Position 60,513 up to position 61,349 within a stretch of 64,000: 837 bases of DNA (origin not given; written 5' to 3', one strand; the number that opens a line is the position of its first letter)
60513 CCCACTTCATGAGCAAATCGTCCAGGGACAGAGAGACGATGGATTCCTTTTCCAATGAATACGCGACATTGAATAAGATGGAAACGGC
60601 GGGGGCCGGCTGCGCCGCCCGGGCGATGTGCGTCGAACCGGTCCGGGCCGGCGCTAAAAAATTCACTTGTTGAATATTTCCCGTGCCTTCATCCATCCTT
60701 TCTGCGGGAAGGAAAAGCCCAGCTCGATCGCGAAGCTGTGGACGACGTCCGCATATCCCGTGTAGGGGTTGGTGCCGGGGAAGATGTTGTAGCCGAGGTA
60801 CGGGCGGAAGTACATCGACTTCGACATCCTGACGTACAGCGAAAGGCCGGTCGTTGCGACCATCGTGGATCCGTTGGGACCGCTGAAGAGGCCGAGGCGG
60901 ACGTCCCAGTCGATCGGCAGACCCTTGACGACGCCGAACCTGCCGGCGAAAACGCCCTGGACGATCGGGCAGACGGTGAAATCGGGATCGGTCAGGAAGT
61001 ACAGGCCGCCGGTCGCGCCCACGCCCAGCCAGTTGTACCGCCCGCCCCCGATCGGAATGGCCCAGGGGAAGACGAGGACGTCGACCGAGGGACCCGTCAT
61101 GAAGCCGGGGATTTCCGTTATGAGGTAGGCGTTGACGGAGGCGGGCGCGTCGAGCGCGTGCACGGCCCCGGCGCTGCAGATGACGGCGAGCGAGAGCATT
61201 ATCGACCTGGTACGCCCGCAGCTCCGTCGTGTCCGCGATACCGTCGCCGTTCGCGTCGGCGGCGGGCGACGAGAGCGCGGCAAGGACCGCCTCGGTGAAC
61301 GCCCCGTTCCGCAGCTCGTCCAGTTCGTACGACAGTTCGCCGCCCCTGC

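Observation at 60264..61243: WD40-caspase gene split by an 0.82-kb insert flanked by perfect 34-bp direct repeats; the insert carries an OMP gene and a low-GC WD40-like fragment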

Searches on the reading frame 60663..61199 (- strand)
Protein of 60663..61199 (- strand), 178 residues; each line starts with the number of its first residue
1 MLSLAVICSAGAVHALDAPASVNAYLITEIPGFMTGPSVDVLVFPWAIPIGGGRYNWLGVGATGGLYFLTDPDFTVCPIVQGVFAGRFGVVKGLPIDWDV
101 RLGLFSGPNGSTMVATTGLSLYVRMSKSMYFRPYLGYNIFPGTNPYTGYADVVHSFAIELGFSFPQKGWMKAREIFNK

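Call 7: search_protein_families(library=pfam, proteins=[window:60666-61199:-], max_evalue=1)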
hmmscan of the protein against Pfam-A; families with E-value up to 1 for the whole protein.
seq(178 aa): 0 families

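Call 9: find_encoding_contigs(protein=window:60663-61199:-, flank=10000, max_places=10)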
Protein window:60663-61199:- (178 aa): no gene with exactly this product is on record in the collection.

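Call 10: find_homologous_proteins(query=window:60666-61199:-)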
Query seq(178 aa) (178 aa): 1 proteins with E <= 0.001 among 53 candidates.
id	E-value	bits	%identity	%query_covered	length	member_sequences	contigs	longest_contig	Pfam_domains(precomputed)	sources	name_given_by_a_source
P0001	1.6e-116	405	100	100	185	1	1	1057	-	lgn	-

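Call 11: find_encoding_contigs(protein=P0001, flank=10000, max_places=10)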
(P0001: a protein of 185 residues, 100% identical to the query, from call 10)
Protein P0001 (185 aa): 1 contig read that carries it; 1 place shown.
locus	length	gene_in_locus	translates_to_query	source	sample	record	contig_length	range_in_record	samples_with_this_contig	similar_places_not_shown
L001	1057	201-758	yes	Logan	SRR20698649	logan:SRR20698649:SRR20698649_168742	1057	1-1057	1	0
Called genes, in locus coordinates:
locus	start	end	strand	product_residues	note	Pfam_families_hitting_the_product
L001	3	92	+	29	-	?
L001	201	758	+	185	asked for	-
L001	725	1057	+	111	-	?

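Call 37: predict_structure(protein=P0001)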
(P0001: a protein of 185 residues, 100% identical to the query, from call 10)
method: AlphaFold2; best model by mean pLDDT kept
length: 185 residues; sequences in the alignment: 1
mean_pLDDT: 32.8   pTM: 0.27
mean pLDDT of the five models: 32.8, 31.0, 30.6, 30.3, 26.3
residues with pLDDT >= 90: 0; 70-90: 0; 50-70: 4; < 50: 181
segments of 3 or more residues with pLDDT < 50: 1-133, 135-138, 140-173, 175-181, 183-185
pLDDT, mean of each block of 10 residues (from residue 1): 32 25 25 24 24 26 28 27 23 25 34 34 40 46 44 39 43 45 46
secondary structure, 60 per line:
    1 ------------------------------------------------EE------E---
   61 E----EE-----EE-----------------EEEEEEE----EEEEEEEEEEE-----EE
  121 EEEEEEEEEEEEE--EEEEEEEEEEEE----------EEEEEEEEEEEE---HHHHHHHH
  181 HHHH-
elements in order: E92-98 E103-113 E119-133 E136-147 E158-169 H173-184
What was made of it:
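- Tried and rejected: A single-sequence AlphaFold model of the barrel protein was useless, with pLDDT 33 (call 37).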

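Call 38: search_protein_representatives(protein=P0001)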
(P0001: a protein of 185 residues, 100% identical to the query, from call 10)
Query: 185 residues. Proteins with E-value up to 0.001 (for the whole library): 13; up to 1e-10: 5; up to 1e-30: 1. The best 13 are listed.
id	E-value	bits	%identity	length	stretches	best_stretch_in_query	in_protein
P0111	1.3e-47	178.3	49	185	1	5-184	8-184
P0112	3.5e-22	95.4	39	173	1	10-176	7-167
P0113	1.1e-21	93.7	36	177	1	13-175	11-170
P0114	3.0e-17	79.3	38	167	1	25-157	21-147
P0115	2.4e-16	76.3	38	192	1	35-151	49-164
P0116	5.0e-09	52.4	33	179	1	37-159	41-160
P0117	2.9e-08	50.0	30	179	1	33-153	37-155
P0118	4.6e-07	46.0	37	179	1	29-161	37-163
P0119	4.9e-07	45.9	28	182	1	22-146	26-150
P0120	2.3e-06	43.8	33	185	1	5-164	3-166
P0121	3.7e-06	43.1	29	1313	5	90-134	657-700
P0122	2.6e-05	40.3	37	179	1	38-153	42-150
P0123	6.6e-05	39.0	33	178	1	8-109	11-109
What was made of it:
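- Closest known: Small 8-stranded outer-membrane barrels. Different: Only 13 cluster representatives exist among 1.84 billion proteins (call 38).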

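Call 40: search_protein_families(library=pfam, alignment_id=A2, max_evalue=1)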
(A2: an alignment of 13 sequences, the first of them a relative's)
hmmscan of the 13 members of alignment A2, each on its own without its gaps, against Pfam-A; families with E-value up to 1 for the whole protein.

A. member 1, P0001 (185 aa): 0 families

B. families by the number of members that match (of 13 scanned): 1 family
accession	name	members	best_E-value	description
PF02462.21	Opacity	1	0.13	Opacity family porin protein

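Call 41: search_solved_structures(query=A2, max_evalue=10)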
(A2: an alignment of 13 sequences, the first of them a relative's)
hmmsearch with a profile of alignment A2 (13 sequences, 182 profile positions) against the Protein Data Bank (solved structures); distinct sequences matched with E-value up to 10: 1.
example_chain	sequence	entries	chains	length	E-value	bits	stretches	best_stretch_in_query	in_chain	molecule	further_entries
5fid_A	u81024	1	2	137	1.4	11.7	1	131-162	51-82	Elicitor protein Hrip2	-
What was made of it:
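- On Small 8-stranded outer-membrane beta-barrel: There is no sequence-family match (calls 40, 41) and no experiment.
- Closest known: Small 8-stranded outer-membrane barrels. Different: There is no sequence match to any Pfam family or PDB chain (calls 7, 40, 41).
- Tried and rejected: Pfam and PDB sequence searches for the barrel family gave no hit (calls 7, 40, 41).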

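Call 43: find_encoding_contigs(protein=P0111, flank=6000, max_places=4)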
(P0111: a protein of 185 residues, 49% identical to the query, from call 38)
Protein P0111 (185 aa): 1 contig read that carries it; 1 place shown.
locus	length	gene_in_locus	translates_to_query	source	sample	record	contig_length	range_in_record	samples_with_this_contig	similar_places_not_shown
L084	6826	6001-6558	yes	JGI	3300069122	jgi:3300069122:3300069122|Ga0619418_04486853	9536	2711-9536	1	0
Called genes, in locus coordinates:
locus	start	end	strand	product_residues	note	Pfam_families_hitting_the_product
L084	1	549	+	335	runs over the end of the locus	-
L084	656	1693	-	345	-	-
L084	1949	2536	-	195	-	PF03975:CheD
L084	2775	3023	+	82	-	-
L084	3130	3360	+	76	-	-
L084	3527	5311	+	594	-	PF00682:HMGL-like, PF02743:dCache_1, PF22673:MCP-like_PDC_1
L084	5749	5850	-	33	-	-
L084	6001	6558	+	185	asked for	-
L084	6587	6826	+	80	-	?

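Call 44: find_encoding_contigs(protein=P0112, flank=6000, max_places=4)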
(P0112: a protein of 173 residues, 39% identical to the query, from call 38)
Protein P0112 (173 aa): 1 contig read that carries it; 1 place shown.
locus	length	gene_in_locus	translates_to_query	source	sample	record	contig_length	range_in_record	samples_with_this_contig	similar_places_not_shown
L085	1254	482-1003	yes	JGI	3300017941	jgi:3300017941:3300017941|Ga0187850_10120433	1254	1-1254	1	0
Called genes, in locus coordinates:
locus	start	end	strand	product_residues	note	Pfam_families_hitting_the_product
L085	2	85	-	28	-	?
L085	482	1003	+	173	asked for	-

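Call 51: predict_structure(alignment_id=A2)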
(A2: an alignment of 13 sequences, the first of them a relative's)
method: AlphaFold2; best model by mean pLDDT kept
length: 185 residues; sequences in the alignment: 13
mean_pLDDT: 87.0   pTM: 0.76
mean pLDDT of the five models: 87.0, 85.5, 85.2, 84.9, 79.5
residues with pLDDT >= 90: 111; 70-90: 51; 50-70: 19; < 50: 4
segments of 3 or more residues with pLDDT < 50: none
pLDDT, mean of each block of 10 residues (from residue 1): 76 62 78 92 96 90 94 91 96 90 95 92 96 93 93 83 96 70 51
secondary structure, 60 per line:
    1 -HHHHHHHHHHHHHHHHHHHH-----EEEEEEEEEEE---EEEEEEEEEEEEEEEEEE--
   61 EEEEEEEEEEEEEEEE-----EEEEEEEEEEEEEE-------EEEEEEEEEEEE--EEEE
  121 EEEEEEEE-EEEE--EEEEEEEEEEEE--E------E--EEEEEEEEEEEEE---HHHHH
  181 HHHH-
elements in order: H2-21 E27-37 E41-58 E61-76 E82-95 E103-114 E117-128 E130-133 E136-147 E160-172 H176-184
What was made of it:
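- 60663..61209 (-): 5'-truncated gene for a small outer-membrane beta-barrel-like protein. The intact form is 185 aa (P0001). The window lacks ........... and the AAGGAGG ribosome-binding site. AF2 model pLDDT 87 (call 51).
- On Small 8-stranded outer-membrane beta-barrel: The AF2 model has pLDDT 87 and pTM 0.76 (call 51).
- Tried and rejected: The 13-sequence alignment was needed (call 51).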

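Call 54: fold_search(model_id=the predicted structure, library=pdb)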
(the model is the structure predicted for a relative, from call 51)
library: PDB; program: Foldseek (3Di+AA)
matches with E <= 10: 874; with E <= 0.001: 1
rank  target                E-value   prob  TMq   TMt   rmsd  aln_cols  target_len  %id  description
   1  1p4t                  7.4e-04  1.00  0.49  0.56   5.1       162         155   12  Crystal structure of Neisserial surface protein A (NspA) (released 2003-07-22)
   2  9fzc_A                1.1e-03  1.00  0.49  0.53   6.0       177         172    9  Structure of OmpA-short in complex with nanobody Nb01 (released 2024-07-17)
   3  6x9z                  1.3e-03  1.00  0.43  0.63   6.0       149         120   11  De novo design of transmembrane beta-barrels (released 2021-02-17)
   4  9a2m_MODEL_1_A        2.0e-03  1.00  0.46  0.28   5.8       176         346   10  Model of E. coli OmpA by in-cell photo-crosslinking MS and deep learning (released 2023-02-24)
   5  3dzm_A                2.1e-03  1.00  0.51  0.46   9.1       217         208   10  Crystal structure of a major outer membrane protein from Thermus thermophilus HB27 (released 2008-12-23)
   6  1bxw                  2.5e-03  1.00  0.40  0.43   7.0       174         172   11  OUTER MEMBRANE PROTEIN A (OMPA) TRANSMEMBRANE DOMAIN (released 1998-10-14)
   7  2wjq                  2.5e-03  0.99  0.33  0.31  12.2       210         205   13  NanC porin structure in hexagonal crystal form. (released 2009-10-13)
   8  9fzd_A                2.6e-03  1.00  0.51  0.54   7.4       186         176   11  Structure of OmpA-long in complex with nanobody Nb39 (released 2024-07-17)
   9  4rlc                  3.7e-03  1.00  0.45  0.58   5.8       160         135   11  Crystal structure of the N-terminal beta-barrel domain of Pseudomonas aeruginosa OprF (released 2015-04-22)
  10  1k24                  4.3e-03  1.00  0.39  0.31   8.3       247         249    8  Crystal Structure of the OpcA Outer Membrane Adhesin/Invasin from Neisseria meningitidis (released 2002-03-27)
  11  2n2l_MODEL_1_A        5.8e-03  1.00  0.49  0.57   6.1       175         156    9  NMR structure of yersinia pestis ail (attachment invasion locus) in decylphosphocholine micelles calculated wi (released 2015-07-22)
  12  3qra                  5.8e-03  0.99  0.40  0.46   6.9       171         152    9  The crystal structure of Ail, the attachment invasion locus protein of Yersinia pestis (released 2011-11-23)
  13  3dzm_C                6.1e-03  0.97  0.33  0.31  18.8       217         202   10  Crystal structure of a major outer membrane protein from Thermus thermophilus HB27 (released 2008-12-23)
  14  2erv_B                6.4e-03  1.00  0.52  0.62   4.3       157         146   10  Crystal structure of the outer membrane enzyme PagL (released 2006-04-11)
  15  2m06_MODEL_1_A        1.0e-02  1.00  0.54  0.65   4.6       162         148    8  NMR structure of OmpX in phopspholipid nanodiscs (released 2012-12-12)
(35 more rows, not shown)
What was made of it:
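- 60663..61209 (-): Foldseek top hits NspA, OmpA, OprF, Ail, OmpX, PagL, OmpW (call 54).
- Closest known: Small 8-stranded outer-membrane barrels. Same: The predicted fold matches: pLDDT 87, Foldseek probability 1.0, TM about 0.5 (calls 51, 54).
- Checked: ORF 60663-61199: it exists and is barrel-like (calls 51, 54).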

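Call 58: find_encoding_contigs(protein=P0113, flank=5000, max_places=3)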
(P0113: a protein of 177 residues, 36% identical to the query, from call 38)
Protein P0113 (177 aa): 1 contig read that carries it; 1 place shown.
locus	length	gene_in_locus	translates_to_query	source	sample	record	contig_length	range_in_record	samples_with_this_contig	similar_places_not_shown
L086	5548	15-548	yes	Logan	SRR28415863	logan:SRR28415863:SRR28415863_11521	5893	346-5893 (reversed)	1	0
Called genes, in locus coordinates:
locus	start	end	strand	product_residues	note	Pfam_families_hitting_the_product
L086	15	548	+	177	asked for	-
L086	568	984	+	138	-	-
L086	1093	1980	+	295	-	PF04055:Radical_SAM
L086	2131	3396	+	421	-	PF00331:Glyco_hydro_10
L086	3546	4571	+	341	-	PF14399:BtrH_N, PF16169:DUF4872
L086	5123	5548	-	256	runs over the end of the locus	?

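Call 59: find_encoding_contigs(protein=P0115, flank=5000, max_places=3)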
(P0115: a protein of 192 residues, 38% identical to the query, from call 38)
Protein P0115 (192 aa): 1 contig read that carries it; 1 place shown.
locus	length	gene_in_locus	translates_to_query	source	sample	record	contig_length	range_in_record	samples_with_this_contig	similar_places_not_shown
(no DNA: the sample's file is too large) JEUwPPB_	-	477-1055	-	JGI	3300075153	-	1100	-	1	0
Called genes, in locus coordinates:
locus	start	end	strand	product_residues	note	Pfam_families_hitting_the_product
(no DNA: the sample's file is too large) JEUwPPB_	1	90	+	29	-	?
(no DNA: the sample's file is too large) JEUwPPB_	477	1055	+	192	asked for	-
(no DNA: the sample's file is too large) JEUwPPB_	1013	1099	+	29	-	?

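Call 61: find_related_loci(query=P0001, collection=metagenome_contigs, flank=6000)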
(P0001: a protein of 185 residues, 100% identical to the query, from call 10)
Query P0001 (185 aa) in metagenome_contigs; peptide patterns used: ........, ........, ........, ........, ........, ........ (x = any residue, [..] = any of these).
104 stretches matched a pattern, but none encodes a relative of the query by tblastn (E <= 1e-3).
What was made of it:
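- Tried and rejected: A scan of metagenome_contigs for relatives of the barrel protein found nothing (call 61).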
